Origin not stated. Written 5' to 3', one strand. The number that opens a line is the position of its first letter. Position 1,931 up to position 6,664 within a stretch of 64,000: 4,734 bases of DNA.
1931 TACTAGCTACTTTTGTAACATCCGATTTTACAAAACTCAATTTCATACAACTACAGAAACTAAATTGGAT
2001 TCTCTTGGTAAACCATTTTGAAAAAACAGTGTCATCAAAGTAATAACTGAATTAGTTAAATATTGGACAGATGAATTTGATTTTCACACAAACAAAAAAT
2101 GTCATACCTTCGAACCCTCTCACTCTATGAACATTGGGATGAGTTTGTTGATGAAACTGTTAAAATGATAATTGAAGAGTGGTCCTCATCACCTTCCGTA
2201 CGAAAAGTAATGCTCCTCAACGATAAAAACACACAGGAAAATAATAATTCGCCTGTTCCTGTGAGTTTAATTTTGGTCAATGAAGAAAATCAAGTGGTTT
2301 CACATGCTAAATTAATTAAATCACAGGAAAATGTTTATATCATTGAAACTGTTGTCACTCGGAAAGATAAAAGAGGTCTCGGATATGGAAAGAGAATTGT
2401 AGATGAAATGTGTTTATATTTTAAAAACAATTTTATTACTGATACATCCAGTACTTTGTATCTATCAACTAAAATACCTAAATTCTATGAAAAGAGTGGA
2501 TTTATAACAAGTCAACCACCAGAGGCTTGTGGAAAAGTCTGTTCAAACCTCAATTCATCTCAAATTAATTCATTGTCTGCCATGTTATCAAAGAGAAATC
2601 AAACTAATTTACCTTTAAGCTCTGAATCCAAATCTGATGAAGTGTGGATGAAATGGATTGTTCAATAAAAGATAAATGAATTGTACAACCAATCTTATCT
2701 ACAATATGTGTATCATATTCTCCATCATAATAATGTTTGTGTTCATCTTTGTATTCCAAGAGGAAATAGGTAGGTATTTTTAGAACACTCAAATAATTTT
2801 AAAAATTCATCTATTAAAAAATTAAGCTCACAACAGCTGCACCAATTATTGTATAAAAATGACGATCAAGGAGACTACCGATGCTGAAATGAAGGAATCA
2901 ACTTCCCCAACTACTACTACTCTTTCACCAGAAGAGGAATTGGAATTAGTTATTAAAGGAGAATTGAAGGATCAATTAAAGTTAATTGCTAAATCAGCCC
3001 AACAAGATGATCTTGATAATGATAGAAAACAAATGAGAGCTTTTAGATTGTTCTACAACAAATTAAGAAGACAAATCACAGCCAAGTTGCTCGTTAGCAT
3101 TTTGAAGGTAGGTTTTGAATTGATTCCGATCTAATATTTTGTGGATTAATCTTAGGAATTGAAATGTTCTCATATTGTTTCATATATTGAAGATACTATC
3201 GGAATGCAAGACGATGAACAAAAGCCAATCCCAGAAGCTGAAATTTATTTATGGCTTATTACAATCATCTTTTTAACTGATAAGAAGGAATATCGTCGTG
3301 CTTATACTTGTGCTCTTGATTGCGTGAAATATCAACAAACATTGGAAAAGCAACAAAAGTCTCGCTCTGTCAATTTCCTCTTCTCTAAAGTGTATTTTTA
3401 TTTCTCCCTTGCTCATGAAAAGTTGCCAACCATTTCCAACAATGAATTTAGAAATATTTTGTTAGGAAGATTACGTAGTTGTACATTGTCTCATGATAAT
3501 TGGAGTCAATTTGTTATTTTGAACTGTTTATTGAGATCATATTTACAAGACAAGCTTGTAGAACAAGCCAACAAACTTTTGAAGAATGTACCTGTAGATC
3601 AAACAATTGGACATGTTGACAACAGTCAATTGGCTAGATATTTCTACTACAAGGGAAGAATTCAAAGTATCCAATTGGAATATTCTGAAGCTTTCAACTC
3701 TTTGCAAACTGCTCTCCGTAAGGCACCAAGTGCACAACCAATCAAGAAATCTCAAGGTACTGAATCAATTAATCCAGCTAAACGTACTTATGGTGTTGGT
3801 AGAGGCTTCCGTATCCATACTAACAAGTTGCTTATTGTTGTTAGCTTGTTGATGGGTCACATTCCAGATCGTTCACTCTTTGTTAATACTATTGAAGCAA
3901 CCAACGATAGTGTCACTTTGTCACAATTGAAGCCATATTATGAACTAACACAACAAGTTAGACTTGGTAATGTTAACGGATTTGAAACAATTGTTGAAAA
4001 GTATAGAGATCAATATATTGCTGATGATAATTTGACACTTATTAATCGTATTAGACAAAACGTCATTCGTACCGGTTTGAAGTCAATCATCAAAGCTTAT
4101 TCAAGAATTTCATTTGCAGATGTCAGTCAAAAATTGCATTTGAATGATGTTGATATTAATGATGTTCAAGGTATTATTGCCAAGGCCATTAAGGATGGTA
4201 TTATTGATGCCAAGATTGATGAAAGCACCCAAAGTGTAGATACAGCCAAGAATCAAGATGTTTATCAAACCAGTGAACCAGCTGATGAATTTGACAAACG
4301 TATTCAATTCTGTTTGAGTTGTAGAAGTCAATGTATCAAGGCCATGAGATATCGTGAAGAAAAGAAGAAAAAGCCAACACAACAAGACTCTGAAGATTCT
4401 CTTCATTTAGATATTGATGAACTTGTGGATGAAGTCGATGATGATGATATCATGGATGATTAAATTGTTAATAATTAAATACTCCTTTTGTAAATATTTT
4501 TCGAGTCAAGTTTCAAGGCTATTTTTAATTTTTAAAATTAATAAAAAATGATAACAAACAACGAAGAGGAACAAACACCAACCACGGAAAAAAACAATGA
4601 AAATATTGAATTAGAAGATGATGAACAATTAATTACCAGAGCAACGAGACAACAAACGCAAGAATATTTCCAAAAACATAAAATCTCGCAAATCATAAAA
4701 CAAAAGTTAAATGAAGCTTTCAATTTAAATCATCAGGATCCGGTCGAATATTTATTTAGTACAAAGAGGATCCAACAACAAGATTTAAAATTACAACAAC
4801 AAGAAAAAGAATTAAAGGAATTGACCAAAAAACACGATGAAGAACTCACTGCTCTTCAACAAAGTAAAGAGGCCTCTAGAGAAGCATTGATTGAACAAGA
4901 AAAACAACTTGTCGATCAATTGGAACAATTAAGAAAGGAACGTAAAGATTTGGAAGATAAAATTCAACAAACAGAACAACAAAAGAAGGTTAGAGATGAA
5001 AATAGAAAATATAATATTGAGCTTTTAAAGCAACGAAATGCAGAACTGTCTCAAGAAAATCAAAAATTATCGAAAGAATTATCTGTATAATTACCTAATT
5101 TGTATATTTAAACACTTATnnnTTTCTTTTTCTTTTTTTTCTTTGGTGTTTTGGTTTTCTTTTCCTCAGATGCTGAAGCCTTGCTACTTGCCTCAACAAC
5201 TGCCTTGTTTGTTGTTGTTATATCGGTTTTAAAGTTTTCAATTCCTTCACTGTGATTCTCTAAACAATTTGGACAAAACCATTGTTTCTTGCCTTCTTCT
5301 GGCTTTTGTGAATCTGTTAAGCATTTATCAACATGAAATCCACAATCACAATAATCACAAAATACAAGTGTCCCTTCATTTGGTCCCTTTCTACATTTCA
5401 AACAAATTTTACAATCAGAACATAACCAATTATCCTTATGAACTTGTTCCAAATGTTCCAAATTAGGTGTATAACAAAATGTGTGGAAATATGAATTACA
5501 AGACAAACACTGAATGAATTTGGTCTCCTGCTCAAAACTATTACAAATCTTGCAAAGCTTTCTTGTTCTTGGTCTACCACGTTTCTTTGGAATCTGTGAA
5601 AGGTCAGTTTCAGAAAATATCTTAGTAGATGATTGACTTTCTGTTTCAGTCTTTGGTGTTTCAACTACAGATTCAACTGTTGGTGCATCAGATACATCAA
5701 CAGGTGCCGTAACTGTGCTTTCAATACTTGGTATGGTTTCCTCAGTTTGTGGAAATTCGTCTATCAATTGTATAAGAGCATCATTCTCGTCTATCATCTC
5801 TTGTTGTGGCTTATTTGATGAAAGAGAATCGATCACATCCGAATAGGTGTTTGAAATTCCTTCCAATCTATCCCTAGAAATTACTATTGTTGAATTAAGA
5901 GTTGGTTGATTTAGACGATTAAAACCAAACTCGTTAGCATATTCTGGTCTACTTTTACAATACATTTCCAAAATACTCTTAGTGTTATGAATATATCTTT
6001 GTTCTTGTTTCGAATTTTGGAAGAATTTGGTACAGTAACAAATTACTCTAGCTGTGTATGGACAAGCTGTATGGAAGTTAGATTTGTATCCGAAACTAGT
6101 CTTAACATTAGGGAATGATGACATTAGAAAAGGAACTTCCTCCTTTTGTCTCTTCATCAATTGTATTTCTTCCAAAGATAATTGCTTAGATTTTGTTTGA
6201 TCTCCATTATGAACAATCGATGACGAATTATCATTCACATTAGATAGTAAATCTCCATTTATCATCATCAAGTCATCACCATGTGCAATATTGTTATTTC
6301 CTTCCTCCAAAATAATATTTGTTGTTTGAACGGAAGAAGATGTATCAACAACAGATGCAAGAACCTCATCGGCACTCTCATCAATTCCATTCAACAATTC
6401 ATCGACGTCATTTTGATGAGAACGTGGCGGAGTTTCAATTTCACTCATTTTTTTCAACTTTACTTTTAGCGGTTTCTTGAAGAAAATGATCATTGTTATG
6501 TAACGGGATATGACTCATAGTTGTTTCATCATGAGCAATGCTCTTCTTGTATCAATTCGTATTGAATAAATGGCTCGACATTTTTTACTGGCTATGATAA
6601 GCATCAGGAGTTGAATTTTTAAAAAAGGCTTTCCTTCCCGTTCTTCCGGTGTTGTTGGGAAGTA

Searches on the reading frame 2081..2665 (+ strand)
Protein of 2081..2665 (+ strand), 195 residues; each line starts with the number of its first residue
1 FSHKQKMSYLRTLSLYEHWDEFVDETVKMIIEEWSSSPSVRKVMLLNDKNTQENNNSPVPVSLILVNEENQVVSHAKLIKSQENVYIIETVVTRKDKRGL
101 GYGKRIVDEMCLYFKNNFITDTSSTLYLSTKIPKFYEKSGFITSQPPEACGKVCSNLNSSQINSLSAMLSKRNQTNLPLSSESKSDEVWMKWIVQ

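Call 28: search_protein_families(library=pfam, proteins=[window:2081-2665:+], max_evalue=0.001)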
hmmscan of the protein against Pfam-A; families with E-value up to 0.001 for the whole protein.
window:2081-2665:+ (195 aa): 3 families
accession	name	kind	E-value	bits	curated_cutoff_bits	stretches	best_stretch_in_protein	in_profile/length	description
PF13673.13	Acetyltransf_10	-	5.1e-08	33.4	23.6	1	62-147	32-113/128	Acetyltransferase (GNAT) domain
PF13508.13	Acetyltransf_7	-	3.2e-07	31.1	27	1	65-142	7-83/84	Acetyltransferase (GNAT) domain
PF00583.31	Acetyltransf_1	-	4.7e-06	27.3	20.7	1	56-141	26-116/116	Acetyltransferase (GNAT) family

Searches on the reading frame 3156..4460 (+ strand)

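Call 28: search_protein_families(library=pfam, proteins=[window:3156-4460:+], max_evalue=0.001)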
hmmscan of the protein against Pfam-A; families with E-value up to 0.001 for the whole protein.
window:3156-4460:+ (435 aa): 3 families
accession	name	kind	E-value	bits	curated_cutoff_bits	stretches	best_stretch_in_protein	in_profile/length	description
PF25573.1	TPR_PSMD3_N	-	5.2e-56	190.8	27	1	19-265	96-306/306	PSMD3-like, N-terminal TPR repeats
PF08375.16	Rpn3_C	-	2.5e-17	63.5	30.2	1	368-434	1-66/66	Proteasome regulatory subunit C-terminal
PF01399.33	PCI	-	3.8e-16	59.5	22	1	281-359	2-78/84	PCI domain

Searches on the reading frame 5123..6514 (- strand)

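Call 28: search_protein_families(library=pfam, proteins=[window:5123-6514:-], max_evalue=0.001)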
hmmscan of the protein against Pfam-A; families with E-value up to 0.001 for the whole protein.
window:5123-6514:- (464 aa): 1 family
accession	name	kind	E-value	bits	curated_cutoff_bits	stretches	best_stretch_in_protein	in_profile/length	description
PF00628.35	PHD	-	4.2e-14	52.7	24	2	321-368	1-47/47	PHD-finger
